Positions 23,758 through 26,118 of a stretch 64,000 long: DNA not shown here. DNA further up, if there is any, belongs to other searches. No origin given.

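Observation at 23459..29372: Cache-type hybrid kinase translationally coupled to a REC-PP2C-GGDEF fusion, followed by STAS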

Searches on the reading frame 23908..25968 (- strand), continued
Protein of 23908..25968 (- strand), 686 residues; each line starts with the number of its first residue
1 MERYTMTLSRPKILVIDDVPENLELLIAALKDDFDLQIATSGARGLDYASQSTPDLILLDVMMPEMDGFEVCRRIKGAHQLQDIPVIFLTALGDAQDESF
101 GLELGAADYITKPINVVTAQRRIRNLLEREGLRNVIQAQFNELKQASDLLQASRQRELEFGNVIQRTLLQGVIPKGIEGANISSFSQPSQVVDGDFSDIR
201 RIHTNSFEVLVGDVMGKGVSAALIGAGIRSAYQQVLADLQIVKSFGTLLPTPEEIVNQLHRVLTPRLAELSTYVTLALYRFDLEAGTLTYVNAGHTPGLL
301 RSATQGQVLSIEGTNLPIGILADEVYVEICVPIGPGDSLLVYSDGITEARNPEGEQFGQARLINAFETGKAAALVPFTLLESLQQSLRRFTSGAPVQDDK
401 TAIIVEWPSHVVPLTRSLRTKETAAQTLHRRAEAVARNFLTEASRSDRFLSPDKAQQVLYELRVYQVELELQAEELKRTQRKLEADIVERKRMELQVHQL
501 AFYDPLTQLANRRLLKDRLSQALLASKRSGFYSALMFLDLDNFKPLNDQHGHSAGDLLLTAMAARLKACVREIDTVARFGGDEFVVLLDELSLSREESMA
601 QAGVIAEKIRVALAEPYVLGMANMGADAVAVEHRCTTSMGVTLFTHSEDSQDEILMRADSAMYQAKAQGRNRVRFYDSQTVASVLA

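Call 12: find_encoding_contigs(protein=P0053, flank=8000, max_places=3)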
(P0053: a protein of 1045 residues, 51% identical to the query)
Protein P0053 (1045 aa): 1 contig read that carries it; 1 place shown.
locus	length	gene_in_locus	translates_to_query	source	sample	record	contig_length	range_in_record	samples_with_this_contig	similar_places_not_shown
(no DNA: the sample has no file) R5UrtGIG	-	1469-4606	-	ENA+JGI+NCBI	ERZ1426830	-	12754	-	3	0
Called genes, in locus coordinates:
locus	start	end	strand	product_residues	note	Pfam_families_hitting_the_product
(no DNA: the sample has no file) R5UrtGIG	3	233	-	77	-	?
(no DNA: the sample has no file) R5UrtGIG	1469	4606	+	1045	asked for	PF00072:Response_reg, PF07228:SpoIIE, PF00989:PAS (faint), PF08448:PAS_4 (faint), PF13426:PAS_9, PF08447:PAS_3, PF00990:GGDEF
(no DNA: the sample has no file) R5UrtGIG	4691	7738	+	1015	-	PF01339:CheB_methylest, PF08448:PAS_4 (faint), PF03705:CheR_N, PF01739:CheR, PF13596:PAS_10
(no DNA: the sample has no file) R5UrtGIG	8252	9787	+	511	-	PF00120:Gln-synt_C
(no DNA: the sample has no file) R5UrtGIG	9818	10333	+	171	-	PF01243:PNPOx_N, PF12900:Pyridox_ox_2 (weak)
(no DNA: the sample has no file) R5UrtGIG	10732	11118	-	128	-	PF07366:SnoaL, PF12680:SnoaL_2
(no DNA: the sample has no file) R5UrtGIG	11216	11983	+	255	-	PF00561:Abhydrolase_1, PF12697:Abhydrolase_6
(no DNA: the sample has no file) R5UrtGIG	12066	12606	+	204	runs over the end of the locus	-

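Call 13: find_encoding_contigs(protein=P0007, flank=7000, max_places=3)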
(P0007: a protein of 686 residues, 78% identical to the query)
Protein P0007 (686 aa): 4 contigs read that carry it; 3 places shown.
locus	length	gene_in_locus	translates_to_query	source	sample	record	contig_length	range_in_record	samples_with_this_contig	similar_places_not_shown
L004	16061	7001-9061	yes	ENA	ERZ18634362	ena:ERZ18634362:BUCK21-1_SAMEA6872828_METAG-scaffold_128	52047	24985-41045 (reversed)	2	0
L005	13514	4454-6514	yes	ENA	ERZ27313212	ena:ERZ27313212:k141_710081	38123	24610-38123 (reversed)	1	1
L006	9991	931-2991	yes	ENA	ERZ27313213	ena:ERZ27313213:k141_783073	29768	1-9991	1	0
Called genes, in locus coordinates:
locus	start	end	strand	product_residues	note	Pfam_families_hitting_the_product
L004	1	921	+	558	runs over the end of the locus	PF12838:Fer4_7 (faint), PF13237:Fer4_10 (faint), PF13484:Fer4_16 (faint), PF00037:Fer4 (faint), PF13183:Fer4_8, PF13187:Fer4_9 (weak), PF13534:Fer4_17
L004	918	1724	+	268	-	PF02754:CCG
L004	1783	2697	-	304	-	PF13411:MerR_1, PF02607:B12-binding_2 (weak), PF02310:B12-binding (weak)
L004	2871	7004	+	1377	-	PF07696:7TMR-DISMED2, PF07695:7TMR-DISM_7TM, PF00989:PAS, PF13426:PAS_9, PF08447:PAS_3, PF13426:PAS_9, PF00512:HisKA, PF02518:HATPase_c, +2 more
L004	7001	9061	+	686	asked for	PF00072:Response_reg, PF07228:SpoIIE, PF00990:GGDEF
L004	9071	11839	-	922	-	PF02397:Bac_transf, PF03808:Glyco_tran_WecG, PF25087:GMPPB_C (weak)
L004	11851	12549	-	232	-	PF02397:Bac_transf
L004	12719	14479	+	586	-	PF00072:Response_reg, PF00512:HisKA, PF02518:HATPase_c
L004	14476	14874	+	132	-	PF00072:Response_reg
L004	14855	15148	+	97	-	PF01627:Hpt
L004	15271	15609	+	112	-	PF01740:STAS, PF13466:STAS_2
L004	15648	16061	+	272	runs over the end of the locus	PF00497:SBP_bac_3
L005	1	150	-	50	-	?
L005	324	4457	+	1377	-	PF07696:7TMR-DISMED2, PF07695:7TMR-DISM_7TM, PF00989:PAS, PF13426:PAS_9, PF08447:PAS_3, PF13426:PAS_9, PF00512:HisKA, PF02518:HATPase_c, +2 more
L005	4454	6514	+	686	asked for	PF00072:Response_reg, PF07228:SpoIIE, PF00990:GGDEF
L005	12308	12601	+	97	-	PF01627:Hpt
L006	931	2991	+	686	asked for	PF00072:Response_reg, PF07228:SpoIIE, PF00990:GGDEF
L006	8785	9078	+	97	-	PF01627:Hpt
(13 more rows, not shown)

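Call 14: find_encoding_contigs(protein=P0002, flank=7000, max_places=2)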
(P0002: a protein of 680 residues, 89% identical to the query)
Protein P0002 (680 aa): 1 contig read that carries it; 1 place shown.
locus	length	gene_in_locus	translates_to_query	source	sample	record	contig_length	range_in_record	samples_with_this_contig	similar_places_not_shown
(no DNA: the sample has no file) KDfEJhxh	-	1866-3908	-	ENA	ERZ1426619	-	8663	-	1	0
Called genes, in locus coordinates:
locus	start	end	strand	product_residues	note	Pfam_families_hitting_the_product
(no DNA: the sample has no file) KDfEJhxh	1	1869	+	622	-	?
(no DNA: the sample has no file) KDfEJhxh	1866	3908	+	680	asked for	PF00072:Response_reg, PF07228:SpoIIE, PF00990:GGDEF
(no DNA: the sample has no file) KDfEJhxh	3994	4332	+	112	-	PF01740:STAS, PF13466:STAS_2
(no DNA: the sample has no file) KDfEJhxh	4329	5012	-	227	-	PF00072:Response_reg, PF00486:Trans_reg_C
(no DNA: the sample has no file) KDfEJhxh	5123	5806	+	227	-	-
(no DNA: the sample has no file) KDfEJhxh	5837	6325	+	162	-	PF00903:Glyoxalase, PF13669:Glyoxalase_4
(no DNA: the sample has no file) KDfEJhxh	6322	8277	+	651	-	-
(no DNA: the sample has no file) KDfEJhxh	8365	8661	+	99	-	?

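Call 15: find_encoding_contigs(protein=P0003, flank=7000, max_places=2)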
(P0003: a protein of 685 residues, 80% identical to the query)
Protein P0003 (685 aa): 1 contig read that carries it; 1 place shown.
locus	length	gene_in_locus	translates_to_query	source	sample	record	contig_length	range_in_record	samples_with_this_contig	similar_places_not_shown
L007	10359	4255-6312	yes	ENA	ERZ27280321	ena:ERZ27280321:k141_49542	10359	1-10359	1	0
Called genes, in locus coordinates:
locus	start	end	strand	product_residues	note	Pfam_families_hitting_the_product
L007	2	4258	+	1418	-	?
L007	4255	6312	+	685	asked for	PF00072:Response_reg, PF07228:SpoIIE, PF00990:GGDEF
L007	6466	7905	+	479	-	PF00370:FGGY_N, PF02782:FGGY_C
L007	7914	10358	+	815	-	?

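Call 16: search_protein_families(library=pfam, proteins=[L004:6672-7001:+, L001:7439-7768:+, L007:3926-4255:+], max_evalue=10)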
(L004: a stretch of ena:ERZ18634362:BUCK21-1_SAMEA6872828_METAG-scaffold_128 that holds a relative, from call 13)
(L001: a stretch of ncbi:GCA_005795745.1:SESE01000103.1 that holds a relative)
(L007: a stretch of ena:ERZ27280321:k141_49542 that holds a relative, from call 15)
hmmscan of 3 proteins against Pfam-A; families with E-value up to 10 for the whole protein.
L004:6672-7001:+ (110 aa): 0 families

L001:7439-7768:+ (110 aa): 0 families

L007:3926-4255:+ (110 aa): 0 families

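Call 23: search_solved_structures(query=window:23908-25953:-, max_evalue=0.00001, show_alignments=0)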
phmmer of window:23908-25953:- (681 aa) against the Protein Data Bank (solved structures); distinct sequences matched with E-value up to 0.00001: 250 (the best 60 are shown).
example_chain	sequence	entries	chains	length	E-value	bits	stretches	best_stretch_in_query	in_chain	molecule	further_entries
9g85_A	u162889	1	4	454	8.6e-50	173.2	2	7-122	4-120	Response regulator PleD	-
2wb4_A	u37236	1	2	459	8.7e-50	173.1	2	7-122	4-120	DIGUANYLATE CYCLASE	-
9g86_A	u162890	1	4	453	9.7e-50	173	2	7-122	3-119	Response regulator PleD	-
1w25_A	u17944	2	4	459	1e-49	172.9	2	7-122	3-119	STALKED-CELL DIFFERENTIATION CONTROLLING PROTEIN | RESPONSE REGULATOR PLED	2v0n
3eq2_A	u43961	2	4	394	6.9e-38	133.8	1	8-343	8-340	Probable two-component response regulator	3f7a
4rnf_A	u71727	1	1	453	1.3e-35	126.4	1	494-677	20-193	Motility regulator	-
4rnh_A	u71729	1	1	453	1.3e-35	126.3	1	494-677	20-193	Motility regulator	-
3icl_A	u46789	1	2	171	2.5e-31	112.2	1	499-673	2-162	EAL/GGDEF domain protein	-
5m3c_A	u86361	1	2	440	6.3e-30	107.6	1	498-674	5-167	Diguanylate cyclase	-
6zxm_A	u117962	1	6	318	3.9e-27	98.3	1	486-668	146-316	Putative GGDEF/response regulator receiver domain protein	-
9dvt_R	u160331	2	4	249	2.1e-25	92.6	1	5-126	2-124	DNA-binding dual master transcriptional regulator RpaA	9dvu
6zxc_A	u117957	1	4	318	3.4e-25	91.9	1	486-668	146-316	Putative GGDEF/response regulator receiver domain protein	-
6zxb_A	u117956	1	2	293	5.3e-25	91.3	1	486-668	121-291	Putative GGDEF/response regulator receiver domain protein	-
4wxo_A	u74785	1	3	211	5.9e-25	91.1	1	483-668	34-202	Uncharacterized protein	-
3bre_A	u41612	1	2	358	8.2e-25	90.7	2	455-672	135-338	Probable two-component response regulator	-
7e6g_A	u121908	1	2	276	3.3e-21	78.7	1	471-670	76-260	Putative GGDEF domain protein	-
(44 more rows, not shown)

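Call 27: find_related_loci(query=A2, collection=genome_contigs, flank=10000)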
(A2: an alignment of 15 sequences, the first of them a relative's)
Query A2 (681 aa) in genome_contigs; peptide patterns used: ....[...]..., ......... (x = any residue, [..] = any of these).
597 stretches matched a pattern (row limit reached: there are more); 582 encode a relative of the query (tblastn E <= 1e-3); the best 80 are kept; 80 distinct loci.
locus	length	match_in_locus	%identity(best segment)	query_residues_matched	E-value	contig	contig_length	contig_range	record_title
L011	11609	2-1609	71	274-680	7e-95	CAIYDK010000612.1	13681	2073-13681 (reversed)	MAG: uncultured beta proteobacterium isolate LJ-3-4m_bin-1145 genome assembly, contig: bin-1145:612/627, whole genome sh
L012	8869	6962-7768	54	131-400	8e-88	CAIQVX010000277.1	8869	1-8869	MAG: uncultured beta proteobacterium isolate Ja_bin-5366 genome assembly, contig: bin-5366:277/416, whole genome shotgun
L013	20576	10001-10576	66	481-672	6e-76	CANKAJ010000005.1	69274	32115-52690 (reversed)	MAG: Betaproteobacteria bacterium isolate RH-23may17-977 genome assembly, contig: RH-23may17-C2740, whole genome shotgun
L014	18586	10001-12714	64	478-679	6e-75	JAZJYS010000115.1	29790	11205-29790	MAG: Pseudomonadota bacterium isolate ADI_H1L3_4_122_18_3-bin014 ADIH1L34_B014_0_000000000115, whole genome shotgun sequ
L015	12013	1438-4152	63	422-681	2e-74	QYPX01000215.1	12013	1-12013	MAG: Comamonadaceae bacterium isolate PowLak16_MAG17 c_000000034094, whole genome shotgun sequence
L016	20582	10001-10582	63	479-672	3e-74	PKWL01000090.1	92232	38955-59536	MAG: Janthinobacterium sp. isolate palsa_998 73.20120500_P28.8_contig_175, whole genome shotgun sequence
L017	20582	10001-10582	63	481-674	9e-74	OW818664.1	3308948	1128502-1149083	metagenome genome assembly, chromosome: 1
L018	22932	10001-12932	63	478-674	2e-73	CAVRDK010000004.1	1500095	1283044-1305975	MAG: uncultured beta proteobacterium isolate MFD01231.bin.1.102 genome assembly, contig: contig_20053, whole genome shot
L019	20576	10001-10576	66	481-672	5e-74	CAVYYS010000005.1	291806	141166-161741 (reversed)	MAG: uncultured Helicobacteraceae bacterium isolate MFD02923.bin.2.51 genome assembly, contig: contig_16672, whole genom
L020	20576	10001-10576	61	481-672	4e-73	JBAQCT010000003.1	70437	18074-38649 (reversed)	MAG: Gallionella sp. isolate MFD12004_ilm_asm_bin33 k127_154835, whole genome shotgun sequence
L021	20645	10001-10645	59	466-678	3e-73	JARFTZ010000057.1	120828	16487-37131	MAG: Gammaproteobacteria bacterium isolate SCS_cbin_148 SCS_cbin_148_cosample_000017376128, whole genome shotgun sequenc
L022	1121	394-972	63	481-673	4e-79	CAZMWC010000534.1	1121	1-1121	MAG TPA_asm: uncultured Gallionella sp. isolate SRP062349_co5_228 genome assembly, contig: NODE_227950_length_1121_cov_3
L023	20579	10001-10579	63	481-673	6e-73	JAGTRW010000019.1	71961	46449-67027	MAG: Proteobacteria bacterium isolate CTSoil_124 scaffold_71, whole genome shotgun sequence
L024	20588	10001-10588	64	478-673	7e-73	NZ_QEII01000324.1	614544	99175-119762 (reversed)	Rhodoferax ferrireducens isolate OTU1 NODE_7133937_length_614544_cov_49.8809, whole genome shotgun sequence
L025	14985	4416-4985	64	481-670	8e-73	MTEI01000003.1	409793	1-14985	MAG: Rhodoferax ferrireducens isolate A7 Ga0073115_103, whole genome shotgun sequence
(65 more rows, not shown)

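Call 33: find_encoding_contigs(protein=P0057, flank=6000, max_places=2)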
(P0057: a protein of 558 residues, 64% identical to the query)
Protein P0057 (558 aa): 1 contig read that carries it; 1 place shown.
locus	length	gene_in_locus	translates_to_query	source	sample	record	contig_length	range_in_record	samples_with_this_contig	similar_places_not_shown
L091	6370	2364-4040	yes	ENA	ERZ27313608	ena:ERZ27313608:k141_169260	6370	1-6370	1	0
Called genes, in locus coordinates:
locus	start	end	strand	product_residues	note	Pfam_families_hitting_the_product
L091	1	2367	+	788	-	?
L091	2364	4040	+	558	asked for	PF00072:Response_reg, PF07228:SpoIIE, PF13581:HATPase_c_2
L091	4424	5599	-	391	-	PF00990:GGDEF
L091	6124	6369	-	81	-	?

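Call 34: find_encoding_contigs(protein=P0089, flank=7000, max_places=2)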
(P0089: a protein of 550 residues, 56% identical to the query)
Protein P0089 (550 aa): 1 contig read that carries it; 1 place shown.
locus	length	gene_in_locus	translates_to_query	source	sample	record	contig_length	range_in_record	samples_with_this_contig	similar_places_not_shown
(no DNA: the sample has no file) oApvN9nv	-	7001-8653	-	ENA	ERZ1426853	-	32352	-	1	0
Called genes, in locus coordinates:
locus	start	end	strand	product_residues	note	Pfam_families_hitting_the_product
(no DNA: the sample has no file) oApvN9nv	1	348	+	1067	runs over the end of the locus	PF17159:MASE3, PF00989:PAS, PF08448:PAS_4, PF13426:PAS_9, PF08447:PAS_3, PF00512:HisKA, PF02518:HATPase_c, PF00072:Response_reg, +4 more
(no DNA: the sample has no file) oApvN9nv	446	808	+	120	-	PF00072:Response_reg (weak)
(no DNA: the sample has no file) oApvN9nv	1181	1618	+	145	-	-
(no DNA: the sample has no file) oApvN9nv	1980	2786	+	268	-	PF07589:PEP_exosort_dom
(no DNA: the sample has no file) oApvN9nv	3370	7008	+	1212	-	PF03924:CHASE, PF13426:PAS_9, PF08448:PAS_4, PF00989:PAS, PF08447:PAS_3, PF08448:PAS_4, PF13426:PAS_9, PF00512:HisKA, +3 more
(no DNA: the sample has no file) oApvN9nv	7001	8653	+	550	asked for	PF00072:Response_reg, PF07228:SpoIIE, PF13581:HATPase_c_2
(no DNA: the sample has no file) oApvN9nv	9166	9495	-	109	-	PF13744:HTH_37, PF13560:HTH_31 (weak), PF01381:HTH_3 (weak)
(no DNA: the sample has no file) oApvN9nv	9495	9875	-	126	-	PF05973:Gp49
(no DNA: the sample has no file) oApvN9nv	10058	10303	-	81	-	-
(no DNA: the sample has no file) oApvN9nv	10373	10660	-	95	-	-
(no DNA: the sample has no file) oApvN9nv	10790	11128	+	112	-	-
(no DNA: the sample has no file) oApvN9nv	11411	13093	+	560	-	-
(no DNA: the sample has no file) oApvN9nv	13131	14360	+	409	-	-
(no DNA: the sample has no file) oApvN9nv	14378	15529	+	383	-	-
